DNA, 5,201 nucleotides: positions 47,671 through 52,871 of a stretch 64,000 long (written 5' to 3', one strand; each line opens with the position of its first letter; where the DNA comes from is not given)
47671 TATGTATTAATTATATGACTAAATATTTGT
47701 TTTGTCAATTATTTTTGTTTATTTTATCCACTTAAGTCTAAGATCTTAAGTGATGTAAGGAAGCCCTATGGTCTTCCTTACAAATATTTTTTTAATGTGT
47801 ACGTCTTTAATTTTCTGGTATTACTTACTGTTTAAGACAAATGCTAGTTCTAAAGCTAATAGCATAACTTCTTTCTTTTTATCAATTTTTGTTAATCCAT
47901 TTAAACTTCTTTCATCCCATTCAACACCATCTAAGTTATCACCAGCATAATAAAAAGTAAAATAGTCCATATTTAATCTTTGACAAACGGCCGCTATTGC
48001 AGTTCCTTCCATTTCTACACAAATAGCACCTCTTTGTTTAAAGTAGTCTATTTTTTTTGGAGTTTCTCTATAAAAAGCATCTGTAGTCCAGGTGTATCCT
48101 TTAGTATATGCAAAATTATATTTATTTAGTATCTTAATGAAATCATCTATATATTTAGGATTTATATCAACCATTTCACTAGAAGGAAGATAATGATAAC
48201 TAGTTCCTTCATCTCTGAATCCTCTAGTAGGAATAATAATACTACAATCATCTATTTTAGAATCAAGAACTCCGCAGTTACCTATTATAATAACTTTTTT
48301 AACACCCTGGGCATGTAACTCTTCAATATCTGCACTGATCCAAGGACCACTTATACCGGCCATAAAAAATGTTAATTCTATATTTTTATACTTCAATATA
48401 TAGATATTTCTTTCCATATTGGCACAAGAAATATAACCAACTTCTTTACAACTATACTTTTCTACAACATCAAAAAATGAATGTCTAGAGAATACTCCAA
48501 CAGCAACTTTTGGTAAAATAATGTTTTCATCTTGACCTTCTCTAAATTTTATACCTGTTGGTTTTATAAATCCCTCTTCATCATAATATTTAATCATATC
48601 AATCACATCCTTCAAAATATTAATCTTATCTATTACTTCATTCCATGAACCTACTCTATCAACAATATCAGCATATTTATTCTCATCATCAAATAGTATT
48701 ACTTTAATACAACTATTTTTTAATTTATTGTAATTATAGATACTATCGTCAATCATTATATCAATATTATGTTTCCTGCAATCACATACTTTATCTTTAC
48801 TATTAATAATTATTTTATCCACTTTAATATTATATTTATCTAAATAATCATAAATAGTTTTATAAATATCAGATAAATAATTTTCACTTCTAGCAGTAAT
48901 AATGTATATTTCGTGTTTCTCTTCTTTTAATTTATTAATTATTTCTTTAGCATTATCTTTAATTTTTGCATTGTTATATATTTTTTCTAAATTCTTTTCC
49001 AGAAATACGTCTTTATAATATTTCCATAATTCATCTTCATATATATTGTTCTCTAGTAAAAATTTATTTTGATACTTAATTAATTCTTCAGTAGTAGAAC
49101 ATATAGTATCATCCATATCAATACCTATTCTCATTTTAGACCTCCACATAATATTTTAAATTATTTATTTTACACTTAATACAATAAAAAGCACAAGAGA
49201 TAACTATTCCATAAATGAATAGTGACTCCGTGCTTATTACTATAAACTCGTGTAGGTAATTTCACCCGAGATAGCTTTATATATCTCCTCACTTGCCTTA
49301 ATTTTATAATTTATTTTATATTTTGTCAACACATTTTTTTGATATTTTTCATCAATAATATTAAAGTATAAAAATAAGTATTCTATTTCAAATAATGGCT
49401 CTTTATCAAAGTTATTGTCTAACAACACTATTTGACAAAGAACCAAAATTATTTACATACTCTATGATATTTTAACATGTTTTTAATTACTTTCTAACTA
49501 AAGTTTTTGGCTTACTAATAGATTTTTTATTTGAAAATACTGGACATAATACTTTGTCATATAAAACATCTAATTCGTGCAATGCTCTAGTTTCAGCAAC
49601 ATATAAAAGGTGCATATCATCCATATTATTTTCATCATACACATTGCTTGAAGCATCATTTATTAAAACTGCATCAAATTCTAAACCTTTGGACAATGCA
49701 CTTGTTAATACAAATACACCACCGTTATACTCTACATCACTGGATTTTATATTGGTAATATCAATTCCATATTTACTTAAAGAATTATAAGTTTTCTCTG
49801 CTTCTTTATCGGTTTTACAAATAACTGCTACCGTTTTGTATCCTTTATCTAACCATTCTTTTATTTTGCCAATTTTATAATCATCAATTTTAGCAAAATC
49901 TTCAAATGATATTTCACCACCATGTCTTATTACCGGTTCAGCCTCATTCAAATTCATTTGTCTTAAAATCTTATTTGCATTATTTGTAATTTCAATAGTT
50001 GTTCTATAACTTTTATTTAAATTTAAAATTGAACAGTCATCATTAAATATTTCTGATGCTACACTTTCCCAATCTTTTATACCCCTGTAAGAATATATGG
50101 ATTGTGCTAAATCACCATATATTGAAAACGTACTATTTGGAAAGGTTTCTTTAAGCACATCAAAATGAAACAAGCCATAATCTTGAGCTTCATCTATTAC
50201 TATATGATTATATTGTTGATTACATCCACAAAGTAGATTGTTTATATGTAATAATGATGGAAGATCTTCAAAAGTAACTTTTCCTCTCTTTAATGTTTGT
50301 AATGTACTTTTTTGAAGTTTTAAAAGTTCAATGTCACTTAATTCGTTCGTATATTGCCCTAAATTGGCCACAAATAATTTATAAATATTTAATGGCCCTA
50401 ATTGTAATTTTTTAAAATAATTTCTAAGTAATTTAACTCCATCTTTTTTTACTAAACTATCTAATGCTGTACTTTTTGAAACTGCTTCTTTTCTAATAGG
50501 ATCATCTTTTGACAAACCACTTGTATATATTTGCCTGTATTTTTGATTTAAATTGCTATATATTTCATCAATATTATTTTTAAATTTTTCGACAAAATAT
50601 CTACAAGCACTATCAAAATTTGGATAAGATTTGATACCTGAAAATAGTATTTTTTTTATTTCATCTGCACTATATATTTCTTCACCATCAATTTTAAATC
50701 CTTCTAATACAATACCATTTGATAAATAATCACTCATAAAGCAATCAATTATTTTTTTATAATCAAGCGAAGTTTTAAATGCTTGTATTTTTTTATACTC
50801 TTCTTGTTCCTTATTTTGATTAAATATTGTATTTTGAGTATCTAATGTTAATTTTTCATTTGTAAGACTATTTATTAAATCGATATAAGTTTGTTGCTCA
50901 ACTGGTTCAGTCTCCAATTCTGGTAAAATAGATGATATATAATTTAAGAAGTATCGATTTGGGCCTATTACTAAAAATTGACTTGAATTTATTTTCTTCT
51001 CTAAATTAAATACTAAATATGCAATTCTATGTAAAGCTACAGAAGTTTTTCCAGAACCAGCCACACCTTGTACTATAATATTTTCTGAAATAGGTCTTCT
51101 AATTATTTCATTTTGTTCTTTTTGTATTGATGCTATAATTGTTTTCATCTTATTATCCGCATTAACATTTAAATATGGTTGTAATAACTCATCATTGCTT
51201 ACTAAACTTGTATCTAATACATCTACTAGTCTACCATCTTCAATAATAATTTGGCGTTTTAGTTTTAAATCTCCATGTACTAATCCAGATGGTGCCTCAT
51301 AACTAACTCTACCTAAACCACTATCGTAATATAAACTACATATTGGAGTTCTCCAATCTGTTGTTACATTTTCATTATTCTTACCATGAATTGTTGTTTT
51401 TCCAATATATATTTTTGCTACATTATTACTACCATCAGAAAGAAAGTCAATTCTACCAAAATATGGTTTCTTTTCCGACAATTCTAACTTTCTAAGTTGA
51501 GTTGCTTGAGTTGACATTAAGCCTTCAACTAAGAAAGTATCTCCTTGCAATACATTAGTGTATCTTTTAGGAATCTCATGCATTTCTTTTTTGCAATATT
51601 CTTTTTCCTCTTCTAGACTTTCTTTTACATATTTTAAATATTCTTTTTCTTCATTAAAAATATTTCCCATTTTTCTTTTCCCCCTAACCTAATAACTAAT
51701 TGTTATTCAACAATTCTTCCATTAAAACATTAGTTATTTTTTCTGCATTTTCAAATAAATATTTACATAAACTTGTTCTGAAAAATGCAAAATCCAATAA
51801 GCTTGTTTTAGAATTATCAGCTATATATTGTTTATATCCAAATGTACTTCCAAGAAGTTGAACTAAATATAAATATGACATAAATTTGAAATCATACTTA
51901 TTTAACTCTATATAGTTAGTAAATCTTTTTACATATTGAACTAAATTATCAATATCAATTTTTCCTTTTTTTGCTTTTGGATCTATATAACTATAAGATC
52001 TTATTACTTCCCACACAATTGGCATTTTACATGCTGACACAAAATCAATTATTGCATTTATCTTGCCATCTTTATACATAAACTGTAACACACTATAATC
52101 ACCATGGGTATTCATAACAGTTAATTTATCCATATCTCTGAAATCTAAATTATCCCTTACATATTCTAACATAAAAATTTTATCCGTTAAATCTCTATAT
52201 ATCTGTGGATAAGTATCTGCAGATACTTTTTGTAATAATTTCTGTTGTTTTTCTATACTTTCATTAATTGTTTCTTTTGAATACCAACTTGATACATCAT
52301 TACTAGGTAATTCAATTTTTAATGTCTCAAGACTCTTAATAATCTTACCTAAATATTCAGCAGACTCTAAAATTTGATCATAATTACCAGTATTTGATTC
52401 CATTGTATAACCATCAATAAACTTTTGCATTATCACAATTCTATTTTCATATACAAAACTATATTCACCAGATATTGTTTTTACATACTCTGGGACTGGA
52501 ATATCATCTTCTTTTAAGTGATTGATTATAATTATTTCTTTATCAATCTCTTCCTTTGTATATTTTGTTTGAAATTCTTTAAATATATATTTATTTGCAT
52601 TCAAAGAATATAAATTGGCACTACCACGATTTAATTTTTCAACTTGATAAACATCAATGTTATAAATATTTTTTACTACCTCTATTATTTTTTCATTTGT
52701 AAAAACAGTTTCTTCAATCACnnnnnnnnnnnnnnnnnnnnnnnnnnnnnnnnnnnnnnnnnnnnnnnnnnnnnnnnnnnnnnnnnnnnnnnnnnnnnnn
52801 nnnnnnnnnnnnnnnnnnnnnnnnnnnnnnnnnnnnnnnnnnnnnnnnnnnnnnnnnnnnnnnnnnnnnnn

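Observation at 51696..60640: Ten-gene, translationally coupled tailoring operon with no transporter and no named pathway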

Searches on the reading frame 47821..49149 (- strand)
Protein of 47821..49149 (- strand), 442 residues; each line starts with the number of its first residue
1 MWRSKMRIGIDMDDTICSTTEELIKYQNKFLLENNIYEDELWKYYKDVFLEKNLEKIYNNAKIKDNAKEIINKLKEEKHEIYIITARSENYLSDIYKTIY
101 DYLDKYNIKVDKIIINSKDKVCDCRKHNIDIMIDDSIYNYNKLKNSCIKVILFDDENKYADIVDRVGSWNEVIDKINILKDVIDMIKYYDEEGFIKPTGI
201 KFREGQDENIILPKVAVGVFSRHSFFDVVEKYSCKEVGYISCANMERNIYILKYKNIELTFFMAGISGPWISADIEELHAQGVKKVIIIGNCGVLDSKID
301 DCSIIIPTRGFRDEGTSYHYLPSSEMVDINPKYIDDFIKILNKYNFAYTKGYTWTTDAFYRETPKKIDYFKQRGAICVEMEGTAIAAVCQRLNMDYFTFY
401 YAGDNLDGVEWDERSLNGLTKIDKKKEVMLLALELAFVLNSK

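Call 46: search_protein_families(library=pfam, proteins=[window:47821-49149:-], max_evalue=0.01)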
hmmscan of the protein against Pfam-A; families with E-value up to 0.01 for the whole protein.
window:47821-49149:- (442 aa): 2 families
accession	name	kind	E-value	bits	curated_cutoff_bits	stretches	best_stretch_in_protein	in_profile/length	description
PF01048.26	PNP_UDP_1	-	3.1e-24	86.1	25.1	1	242-408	28-202/233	Phosphorylase superfamily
PF06941.18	NT5C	-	3.5e-07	30.7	24.8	1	8-176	4-174/180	5' nucleotidase, deoxy (Pyrimidine), cytosolic type C protein (NT5C)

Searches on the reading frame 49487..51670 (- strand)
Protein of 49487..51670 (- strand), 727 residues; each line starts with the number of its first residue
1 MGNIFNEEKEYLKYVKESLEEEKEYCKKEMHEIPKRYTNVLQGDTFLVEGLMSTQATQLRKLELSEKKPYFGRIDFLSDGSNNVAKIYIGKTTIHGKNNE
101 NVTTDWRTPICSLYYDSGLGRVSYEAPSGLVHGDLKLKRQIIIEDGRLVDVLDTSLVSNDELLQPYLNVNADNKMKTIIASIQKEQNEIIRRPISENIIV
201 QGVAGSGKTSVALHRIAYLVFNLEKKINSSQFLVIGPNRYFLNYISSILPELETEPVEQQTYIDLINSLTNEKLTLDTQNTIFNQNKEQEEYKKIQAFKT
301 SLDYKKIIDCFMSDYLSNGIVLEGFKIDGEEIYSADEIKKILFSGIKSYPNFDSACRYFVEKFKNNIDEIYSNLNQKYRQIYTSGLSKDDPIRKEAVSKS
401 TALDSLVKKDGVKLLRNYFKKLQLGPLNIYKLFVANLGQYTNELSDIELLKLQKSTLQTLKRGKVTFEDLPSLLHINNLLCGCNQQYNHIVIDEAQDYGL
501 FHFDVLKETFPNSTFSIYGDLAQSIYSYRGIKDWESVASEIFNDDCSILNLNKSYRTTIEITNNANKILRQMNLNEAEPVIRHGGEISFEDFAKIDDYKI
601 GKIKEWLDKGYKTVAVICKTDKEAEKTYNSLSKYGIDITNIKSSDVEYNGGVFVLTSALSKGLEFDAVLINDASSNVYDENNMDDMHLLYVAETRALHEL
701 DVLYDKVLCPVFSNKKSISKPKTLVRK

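Call 46: search_protein_families(library=pfam, proteins=[window:49487-51670:-], max_evalue=0.01)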
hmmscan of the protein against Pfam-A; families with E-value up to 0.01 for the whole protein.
window:49487-51670:- (727 aa): 7 families
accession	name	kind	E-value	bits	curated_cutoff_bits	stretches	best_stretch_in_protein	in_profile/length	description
PF00580.27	UvrD-helicase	-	2.6e-13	50.7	23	2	352-530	82-257/271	UvrD/REP helicase N-terminal domain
PF13361.12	UvrD_C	-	8.3e-11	42.3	25.6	2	645-703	280-346/350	UvrD-like helicase C-terminal domain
PF13538.12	UvrD_C_2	-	2.8e-07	30.7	27.4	1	652-700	2-49/52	UvrD-like helicase C-terminal domain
PF01443.25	Viral_helicase1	-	9.6e-07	29.3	21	0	453-700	25-224/228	Viral superfamily 1 RNA helicase core domain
PF13245.12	AAA_19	-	1.1e-05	26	25.1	0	486-527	90-132/134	AAA domain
PF00270.35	DEAD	-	6.6e-05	23.1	26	1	186-245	4-61/167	DEAD/DEAH box helicase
PF09848.15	SLFN-g3_helicase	-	0.006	16.3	24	0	197-234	3-38/354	Schlafen group 3, DNA/RNA helicase domain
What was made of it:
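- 49487..51670 (-): HelD (RNA-polymerase recycling helicase), 25 nt downstream with no terminator found between. It is probably co-transcribed but not part of the pathway. Pfam UvrD domains (call 46).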

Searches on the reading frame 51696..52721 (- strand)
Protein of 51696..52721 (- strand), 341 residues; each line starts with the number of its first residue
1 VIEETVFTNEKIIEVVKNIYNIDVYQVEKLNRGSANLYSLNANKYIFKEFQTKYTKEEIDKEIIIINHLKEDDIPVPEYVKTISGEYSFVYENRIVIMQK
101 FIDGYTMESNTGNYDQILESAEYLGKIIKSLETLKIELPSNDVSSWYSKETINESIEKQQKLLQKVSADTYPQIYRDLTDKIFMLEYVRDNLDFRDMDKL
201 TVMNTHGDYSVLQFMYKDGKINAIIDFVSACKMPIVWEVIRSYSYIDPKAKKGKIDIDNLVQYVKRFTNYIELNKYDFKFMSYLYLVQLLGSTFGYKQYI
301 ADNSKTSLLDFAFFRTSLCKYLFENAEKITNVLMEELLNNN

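Call 4: search_protein_families(library=pfam, proteins=[window:51696-52721:-], max_evalue=0.01)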
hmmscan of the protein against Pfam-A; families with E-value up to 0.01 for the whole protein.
window:51696-52721:- (341 aa): 1 family
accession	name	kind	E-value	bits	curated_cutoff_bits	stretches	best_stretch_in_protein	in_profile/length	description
PF01636.29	APH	-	1.6e-11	44.9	23.2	1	34-246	9-213/239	Phosphotransferase enzyme family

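Call 5: search_protein_families(library=ncbifam, proteins=[window:51696-52721:-], max_evalue=0.01)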
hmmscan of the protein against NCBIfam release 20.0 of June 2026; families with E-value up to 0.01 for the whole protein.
window:51696-52721:- (341 aa): 4 families
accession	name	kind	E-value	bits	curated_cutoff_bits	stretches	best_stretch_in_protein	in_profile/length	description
NF003558.0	PRK05231.1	equivalog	1.2e-10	40.9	271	1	21-239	20-224/322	homoserine kinase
TIGR00938.1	thrB_alt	equivalog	7.1e-06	25.6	255.9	1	40-244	43-229/307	homoserine kinase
NF033068.1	APH_3p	equivalog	1.5e-05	24.6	205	1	29-227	18-200/255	APH(3') family aminoglycoside O-phosphotransferase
NF004799.0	PRK06148.1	subfamily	1.8e-05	22.9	1128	1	7-248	11-254/1015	hypothetical protein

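Call 45: search_protein_families(library=padloc, proteins=[window:51696-52721:-], max_evalue=0.01)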
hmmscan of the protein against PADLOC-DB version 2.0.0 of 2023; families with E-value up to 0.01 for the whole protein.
window:51696-52721:- (341 aa): 0 families

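Call 71: search_solved_structures(query=window:51696-52721:-, max_evalue=0.01)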
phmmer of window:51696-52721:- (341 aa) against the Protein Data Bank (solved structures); distinct sequences matched with E-value up to 0.01: 0.
